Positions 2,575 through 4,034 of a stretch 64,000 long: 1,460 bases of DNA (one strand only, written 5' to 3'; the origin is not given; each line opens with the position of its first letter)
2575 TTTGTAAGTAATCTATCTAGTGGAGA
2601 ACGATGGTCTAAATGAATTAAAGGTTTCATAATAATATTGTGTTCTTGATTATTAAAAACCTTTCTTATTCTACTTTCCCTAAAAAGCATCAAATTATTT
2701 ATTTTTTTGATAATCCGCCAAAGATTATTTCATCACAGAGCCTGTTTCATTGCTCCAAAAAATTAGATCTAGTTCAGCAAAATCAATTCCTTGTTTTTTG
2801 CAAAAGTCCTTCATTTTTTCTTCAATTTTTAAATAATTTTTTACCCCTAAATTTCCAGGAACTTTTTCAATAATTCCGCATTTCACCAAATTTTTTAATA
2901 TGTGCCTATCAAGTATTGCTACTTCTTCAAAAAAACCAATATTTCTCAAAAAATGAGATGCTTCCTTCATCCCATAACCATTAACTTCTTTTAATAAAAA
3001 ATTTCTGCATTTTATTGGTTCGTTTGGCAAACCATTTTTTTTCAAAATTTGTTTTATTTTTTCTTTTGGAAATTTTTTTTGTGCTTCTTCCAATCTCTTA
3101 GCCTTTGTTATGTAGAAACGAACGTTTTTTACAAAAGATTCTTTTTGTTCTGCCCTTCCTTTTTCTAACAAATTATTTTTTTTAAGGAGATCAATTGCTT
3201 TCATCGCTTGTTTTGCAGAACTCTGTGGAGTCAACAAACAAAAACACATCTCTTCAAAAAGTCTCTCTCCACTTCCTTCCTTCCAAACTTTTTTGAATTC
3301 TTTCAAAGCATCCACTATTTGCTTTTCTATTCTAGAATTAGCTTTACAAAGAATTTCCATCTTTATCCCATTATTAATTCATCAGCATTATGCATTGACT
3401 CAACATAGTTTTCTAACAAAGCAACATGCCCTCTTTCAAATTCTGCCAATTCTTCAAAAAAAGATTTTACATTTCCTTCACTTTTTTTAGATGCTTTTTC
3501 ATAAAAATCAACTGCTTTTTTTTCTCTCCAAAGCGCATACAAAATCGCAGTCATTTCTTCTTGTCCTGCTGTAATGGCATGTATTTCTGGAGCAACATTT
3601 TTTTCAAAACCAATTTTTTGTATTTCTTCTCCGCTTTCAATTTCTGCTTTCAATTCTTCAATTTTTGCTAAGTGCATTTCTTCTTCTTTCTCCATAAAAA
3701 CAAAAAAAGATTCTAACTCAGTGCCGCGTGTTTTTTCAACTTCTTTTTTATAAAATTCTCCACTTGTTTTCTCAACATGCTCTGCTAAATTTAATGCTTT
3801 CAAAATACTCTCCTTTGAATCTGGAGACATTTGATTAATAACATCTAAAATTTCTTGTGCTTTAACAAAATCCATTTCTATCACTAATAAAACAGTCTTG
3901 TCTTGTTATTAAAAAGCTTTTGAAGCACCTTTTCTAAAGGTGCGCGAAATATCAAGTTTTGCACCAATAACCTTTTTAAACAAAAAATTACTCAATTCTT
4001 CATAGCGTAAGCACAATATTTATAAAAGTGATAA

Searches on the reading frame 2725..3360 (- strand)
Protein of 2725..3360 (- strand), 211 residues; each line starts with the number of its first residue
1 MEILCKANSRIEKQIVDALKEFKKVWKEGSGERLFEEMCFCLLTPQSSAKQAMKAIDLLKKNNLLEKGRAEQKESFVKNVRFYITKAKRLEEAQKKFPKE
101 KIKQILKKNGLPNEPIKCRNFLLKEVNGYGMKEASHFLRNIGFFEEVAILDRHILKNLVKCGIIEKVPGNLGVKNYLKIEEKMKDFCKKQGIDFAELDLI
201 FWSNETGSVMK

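Call 66: search_protein_families(library=pfam, proteins=[window:2725-3360:-], max_evalue=0.001)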
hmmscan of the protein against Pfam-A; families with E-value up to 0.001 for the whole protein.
window:2725-3360:- (211 aa): 1 family
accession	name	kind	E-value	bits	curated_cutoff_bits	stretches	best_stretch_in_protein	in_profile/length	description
PF22175.2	Ogg-HhH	-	2.6e-53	180.6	27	1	18-191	4-172/173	8-oxoguanine DNA glycosylase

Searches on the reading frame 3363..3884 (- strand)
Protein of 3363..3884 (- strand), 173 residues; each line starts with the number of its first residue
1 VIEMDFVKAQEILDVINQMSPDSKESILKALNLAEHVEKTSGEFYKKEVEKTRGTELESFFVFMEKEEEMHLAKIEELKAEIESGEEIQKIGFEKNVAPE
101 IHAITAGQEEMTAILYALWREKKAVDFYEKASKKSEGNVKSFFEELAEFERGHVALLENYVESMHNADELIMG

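Call 66: search_protein_families(library=pfam, proteins=[window:3363-3884:-], max_evalue=0.001)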
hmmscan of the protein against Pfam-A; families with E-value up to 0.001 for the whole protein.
window:3363-3884:- (173 aa): 2 families
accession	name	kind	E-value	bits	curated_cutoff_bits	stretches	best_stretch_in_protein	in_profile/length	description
PF02915.23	Rubrerythrin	-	4.1e-06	27.7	22.8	1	30-158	2-134/137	Rubrerythrin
PF09537.16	DUF2383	-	0.00026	21.6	30.8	0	121-167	13-60/111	Domain of unknown function (DUF2383)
